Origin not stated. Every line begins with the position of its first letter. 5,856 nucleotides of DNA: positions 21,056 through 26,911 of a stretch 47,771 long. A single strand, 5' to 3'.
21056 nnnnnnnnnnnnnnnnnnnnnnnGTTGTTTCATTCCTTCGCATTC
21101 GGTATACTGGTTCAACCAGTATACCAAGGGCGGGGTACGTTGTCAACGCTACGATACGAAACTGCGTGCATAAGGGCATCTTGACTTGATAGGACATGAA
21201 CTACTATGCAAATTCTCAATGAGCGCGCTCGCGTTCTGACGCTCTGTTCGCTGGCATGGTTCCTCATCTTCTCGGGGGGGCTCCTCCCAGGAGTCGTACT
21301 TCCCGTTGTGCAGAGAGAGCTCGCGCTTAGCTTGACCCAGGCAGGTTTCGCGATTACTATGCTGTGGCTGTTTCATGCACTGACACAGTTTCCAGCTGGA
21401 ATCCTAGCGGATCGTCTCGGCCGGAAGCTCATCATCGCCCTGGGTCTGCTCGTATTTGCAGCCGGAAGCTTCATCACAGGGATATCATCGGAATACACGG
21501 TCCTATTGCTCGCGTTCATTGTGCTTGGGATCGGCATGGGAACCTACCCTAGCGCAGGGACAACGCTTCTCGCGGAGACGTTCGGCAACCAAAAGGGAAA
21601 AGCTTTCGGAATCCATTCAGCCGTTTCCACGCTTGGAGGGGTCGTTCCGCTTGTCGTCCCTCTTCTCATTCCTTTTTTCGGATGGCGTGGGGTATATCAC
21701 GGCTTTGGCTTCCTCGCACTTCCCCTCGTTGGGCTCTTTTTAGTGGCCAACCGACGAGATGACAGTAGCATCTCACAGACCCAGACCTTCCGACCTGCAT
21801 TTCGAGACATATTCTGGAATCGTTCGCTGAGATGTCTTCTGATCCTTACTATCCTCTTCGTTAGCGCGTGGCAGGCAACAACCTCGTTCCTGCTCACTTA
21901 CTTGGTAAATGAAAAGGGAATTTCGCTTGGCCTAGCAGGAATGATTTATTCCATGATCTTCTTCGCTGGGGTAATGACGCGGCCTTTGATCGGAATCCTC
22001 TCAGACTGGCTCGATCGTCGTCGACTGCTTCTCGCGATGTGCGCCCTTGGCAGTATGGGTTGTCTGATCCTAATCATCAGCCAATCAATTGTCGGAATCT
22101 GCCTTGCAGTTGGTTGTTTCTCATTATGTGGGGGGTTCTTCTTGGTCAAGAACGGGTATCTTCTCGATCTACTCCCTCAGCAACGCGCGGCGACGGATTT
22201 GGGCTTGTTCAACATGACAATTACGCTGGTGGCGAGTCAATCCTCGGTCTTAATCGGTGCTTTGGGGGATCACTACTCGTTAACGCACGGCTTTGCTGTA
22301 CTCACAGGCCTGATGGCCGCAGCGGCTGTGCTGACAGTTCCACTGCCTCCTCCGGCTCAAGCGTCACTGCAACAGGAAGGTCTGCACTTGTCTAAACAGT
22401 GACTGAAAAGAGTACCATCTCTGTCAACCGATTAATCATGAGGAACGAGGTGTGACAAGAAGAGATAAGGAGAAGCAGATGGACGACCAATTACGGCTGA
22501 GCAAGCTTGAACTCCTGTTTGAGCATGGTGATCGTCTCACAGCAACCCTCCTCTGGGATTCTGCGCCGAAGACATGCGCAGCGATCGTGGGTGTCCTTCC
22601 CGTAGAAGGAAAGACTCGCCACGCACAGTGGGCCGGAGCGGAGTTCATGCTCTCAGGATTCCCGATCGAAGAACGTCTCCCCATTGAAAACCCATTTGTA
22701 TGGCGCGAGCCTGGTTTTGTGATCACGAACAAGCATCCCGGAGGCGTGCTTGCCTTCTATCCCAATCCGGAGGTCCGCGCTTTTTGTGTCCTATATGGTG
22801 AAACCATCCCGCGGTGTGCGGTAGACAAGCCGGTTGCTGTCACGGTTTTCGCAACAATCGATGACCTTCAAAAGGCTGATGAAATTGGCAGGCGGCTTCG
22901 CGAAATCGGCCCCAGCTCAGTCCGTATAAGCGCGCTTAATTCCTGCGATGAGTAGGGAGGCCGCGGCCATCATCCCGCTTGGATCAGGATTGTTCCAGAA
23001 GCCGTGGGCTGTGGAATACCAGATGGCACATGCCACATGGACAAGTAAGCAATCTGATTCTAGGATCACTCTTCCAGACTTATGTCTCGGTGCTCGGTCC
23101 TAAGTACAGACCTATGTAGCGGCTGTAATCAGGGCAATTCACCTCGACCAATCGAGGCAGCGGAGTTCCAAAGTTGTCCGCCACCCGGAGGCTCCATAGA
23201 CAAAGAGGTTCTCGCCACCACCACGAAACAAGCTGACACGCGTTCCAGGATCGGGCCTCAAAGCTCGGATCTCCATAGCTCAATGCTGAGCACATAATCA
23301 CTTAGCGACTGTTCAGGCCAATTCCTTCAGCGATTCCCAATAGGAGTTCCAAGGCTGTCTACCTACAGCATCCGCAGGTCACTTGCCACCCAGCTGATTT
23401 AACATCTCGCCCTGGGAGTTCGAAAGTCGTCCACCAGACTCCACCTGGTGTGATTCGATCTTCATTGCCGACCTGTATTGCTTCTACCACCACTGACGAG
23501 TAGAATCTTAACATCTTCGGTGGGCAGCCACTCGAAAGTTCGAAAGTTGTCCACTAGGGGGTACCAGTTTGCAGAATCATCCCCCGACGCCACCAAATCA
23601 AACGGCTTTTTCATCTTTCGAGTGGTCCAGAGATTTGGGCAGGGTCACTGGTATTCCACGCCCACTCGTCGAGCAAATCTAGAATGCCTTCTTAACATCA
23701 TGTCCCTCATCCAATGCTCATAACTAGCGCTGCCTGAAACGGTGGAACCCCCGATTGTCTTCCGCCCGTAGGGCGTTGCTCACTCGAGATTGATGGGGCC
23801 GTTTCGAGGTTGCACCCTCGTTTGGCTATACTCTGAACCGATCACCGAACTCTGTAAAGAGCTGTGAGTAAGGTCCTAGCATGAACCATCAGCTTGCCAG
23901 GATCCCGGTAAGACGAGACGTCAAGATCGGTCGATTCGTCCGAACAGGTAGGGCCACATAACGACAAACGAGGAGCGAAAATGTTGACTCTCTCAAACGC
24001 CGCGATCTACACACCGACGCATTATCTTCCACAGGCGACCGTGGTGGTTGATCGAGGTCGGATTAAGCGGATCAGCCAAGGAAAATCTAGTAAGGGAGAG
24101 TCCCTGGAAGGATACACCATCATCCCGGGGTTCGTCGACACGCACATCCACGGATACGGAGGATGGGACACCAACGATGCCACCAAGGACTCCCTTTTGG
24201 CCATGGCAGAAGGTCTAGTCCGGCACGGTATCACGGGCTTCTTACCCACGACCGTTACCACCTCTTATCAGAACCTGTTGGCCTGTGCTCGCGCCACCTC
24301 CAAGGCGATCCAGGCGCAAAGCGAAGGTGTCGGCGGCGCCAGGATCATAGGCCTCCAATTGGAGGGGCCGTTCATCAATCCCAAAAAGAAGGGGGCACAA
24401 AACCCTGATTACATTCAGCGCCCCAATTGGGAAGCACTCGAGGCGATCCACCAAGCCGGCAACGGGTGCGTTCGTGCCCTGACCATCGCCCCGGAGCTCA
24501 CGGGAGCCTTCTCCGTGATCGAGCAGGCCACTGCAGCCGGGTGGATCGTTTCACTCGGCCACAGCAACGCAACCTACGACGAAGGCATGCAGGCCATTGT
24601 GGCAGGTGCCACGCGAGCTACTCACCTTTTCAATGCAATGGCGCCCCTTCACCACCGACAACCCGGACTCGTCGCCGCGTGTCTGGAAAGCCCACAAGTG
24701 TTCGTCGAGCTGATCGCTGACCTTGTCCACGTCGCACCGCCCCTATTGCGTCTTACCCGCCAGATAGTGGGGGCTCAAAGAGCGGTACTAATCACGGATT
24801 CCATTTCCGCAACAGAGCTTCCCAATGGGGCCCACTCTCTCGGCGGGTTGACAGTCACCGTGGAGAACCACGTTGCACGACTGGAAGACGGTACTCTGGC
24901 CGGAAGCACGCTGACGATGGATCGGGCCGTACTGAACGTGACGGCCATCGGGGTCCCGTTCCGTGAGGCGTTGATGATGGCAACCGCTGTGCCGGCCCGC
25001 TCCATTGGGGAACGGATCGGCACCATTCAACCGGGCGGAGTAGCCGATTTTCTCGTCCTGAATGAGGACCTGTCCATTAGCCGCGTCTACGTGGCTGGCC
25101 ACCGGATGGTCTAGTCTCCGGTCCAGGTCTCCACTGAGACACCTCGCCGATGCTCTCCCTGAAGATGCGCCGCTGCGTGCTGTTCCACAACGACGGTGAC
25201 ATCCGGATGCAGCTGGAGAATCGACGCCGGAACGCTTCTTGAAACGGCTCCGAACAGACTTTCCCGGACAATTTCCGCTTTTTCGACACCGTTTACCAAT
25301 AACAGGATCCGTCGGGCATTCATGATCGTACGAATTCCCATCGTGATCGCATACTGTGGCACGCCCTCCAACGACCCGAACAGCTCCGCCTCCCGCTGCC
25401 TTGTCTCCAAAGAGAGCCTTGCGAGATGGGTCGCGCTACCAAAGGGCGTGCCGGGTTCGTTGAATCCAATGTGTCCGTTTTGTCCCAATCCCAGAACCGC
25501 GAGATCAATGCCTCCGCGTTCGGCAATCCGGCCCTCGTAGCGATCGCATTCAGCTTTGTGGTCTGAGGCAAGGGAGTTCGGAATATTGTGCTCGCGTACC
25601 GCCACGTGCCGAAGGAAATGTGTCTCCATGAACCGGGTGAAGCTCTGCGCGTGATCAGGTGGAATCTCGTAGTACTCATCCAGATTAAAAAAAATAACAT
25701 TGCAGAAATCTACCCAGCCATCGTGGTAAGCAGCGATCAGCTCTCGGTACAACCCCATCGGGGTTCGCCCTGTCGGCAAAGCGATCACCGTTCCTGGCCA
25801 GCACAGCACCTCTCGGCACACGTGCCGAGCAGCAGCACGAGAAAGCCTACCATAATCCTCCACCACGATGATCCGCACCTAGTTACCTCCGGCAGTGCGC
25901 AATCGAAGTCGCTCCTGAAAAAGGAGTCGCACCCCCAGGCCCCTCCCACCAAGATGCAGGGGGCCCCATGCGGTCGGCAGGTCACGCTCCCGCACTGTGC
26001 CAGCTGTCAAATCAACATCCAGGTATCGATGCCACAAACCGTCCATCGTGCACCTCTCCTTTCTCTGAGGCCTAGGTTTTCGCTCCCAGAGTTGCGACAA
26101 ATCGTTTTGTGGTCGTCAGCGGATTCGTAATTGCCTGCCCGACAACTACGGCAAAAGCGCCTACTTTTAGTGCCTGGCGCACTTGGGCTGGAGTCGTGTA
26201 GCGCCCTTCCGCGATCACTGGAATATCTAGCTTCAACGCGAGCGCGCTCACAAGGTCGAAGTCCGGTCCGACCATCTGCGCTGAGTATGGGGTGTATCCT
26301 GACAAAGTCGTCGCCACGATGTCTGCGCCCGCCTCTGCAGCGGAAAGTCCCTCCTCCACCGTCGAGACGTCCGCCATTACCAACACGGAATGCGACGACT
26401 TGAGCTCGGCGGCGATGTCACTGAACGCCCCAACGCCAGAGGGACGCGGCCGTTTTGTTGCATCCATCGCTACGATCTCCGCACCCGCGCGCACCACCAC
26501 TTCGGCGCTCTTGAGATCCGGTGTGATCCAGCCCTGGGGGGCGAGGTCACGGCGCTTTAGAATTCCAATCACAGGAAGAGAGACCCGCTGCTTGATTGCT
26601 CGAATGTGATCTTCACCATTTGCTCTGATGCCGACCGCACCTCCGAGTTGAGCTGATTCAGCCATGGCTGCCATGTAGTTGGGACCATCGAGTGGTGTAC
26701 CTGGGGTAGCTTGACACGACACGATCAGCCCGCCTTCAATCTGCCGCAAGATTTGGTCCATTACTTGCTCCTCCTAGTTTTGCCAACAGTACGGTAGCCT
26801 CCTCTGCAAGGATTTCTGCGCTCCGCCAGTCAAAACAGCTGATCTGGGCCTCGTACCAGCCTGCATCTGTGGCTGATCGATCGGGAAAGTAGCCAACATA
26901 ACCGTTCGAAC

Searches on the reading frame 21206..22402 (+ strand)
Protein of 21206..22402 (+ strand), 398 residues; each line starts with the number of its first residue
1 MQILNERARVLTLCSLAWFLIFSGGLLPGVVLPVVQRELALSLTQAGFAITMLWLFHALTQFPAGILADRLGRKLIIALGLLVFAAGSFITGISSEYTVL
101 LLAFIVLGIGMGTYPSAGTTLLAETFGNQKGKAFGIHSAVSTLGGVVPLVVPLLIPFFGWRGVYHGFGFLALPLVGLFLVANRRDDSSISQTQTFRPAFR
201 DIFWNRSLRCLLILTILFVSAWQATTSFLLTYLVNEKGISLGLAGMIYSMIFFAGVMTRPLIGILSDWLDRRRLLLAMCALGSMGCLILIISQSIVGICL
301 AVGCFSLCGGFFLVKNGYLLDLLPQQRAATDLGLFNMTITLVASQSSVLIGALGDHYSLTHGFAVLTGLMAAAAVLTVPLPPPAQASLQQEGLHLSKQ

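Call 15: search_protein_families(library=pfam, proteins=[window:21206-22402:+], max_evalue=0.001)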
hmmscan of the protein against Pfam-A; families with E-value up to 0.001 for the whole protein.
window:21206-22402:+ (398 aa): 2 families
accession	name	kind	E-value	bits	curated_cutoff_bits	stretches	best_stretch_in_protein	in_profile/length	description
PF07690.21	MFS_1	-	1.7e-45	155.9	33.4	2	17-343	4-343/347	Major Facilitator Superfamily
PF00083.30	Sugar_tr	-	2.2e-06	27.3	22.3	1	46-144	48-150/452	Sugar (and other) transporter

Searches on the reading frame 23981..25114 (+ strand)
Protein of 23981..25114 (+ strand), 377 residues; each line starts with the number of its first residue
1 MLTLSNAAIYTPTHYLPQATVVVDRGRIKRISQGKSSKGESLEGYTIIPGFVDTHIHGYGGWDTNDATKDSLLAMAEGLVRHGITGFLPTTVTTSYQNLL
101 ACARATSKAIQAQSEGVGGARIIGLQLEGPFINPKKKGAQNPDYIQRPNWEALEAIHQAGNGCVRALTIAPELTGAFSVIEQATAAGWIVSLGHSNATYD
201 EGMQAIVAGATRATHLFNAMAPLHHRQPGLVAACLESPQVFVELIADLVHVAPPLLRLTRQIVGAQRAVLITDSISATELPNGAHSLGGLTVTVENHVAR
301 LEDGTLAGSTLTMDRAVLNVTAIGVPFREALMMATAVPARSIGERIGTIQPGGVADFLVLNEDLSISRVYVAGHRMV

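Call 58: search_protein_families(library=pfam, proteins=[window:23981-25114:+], max_evalue=0.00001)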
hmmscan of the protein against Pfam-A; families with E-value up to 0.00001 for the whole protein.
window:23981-25114:+ (377 aa): 2 families
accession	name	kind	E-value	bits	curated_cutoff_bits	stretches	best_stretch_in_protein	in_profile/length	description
PF01979.26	Amidohydro_1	-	2e-23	83.7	25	1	46-374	1-343/345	Amidohydrolase family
PF07969.17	Amidohydro_3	-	2.1e-10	41.1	29.7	0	324-364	406-448/472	Amidohydrolase family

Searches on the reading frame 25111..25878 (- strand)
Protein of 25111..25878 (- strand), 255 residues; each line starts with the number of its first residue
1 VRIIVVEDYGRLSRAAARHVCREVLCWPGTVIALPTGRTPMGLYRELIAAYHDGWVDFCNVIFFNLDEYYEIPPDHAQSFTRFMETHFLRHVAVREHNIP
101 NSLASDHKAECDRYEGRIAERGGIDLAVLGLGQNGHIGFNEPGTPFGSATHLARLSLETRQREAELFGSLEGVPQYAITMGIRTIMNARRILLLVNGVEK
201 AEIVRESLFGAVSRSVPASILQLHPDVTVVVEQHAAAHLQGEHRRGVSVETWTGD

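Call 58: search_protein_families(library=pfam, proteins=[window:25111-25878:-], max_evalue=0.00001)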
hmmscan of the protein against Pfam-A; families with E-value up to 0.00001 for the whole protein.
window:25111-25878:- (255 aa): 1 family
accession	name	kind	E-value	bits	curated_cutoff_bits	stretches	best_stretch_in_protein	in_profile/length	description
PF01182.26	Glucosamine_iso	-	1e-21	78.3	27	1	31-222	29-217/225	Glucosamine-6-phosphate isomerases/6-phosphogluconolactonase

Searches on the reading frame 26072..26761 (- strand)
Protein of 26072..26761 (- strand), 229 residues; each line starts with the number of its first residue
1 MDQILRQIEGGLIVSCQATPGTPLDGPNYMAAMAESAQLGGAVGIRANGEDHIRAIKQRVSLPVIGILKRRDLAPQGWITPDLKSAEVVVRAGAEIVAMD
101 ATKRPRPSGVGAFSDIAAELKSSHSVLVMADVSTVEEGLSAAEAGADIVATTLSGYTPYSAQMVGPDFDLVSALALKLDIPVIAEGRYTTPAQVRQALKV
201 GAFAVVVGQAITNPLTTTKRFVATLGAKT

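Call 58: search_protein_families(library=pfam, proteins=[window:26072-26761:-], max_evalue=0.00001)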
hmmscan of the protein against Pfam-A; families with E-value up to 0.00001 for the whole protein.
window:26072-26761:- (229 aa): 1 family
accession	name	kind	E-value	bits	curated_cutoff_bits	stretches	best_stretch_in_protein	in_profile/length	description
PF04131.20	NanE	-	9.6e-55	185.2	27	1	30-224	1-189/192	Putative N-acetylmannosamine-6-phosphate epimerase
